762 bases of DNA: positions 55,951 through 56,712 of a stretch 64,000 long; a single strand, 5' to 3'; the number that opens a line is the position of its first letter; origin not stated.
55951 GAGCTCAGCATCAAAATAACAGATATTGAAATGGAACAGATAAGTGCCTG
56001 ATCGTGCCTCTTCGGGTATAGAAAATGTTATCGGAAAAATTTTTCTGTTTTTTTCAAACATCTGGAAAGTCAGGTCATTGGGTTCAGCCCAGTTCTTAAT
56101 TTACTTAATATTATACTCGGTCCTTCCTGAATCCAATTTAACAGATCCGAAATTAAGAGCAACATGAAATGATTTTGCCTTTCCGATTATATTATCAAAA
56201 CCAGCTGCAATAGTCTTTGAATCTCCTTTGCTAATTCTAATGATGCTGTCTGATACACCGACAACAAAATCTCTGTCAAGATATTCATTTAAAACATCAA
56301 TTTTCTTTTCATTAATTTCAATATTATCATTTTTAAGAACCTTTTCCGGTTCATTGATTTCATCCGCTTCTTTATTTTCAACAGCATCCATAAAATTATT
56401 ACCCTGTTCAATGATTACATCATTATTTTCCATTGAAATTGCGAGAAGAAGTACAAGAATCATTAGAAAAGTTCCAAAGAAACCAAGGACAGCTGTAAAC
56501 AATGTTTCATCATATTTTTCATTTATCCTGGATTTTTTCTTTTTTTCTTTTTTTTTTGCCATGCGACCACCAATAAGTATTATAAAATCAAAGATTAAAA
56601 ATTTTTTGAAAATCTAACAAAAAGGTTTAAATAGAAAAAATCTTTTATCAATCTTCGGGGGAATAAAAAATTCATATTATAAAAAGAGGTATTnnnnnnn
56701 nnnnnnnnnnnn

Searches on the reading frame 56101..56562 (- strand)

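Call 31: search_protein_families(library=pfam, proteins=[window:56101-56562:-], max_evalue=0.1)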
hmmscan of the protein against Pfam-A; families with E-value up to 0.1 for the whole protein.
window:56101-56562:- (153 aa): 2 families
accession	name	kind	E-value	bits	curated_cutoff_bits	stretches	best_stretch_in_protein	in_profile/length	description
PF15012.11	DUF4519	-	0.048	14.2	27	1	4-40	13-49/56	Domain of unknown function (DUF4519)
PF22813.1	TcaA_2nd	-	0.069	14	26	1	55-97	6-47/103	TcaA protein second domain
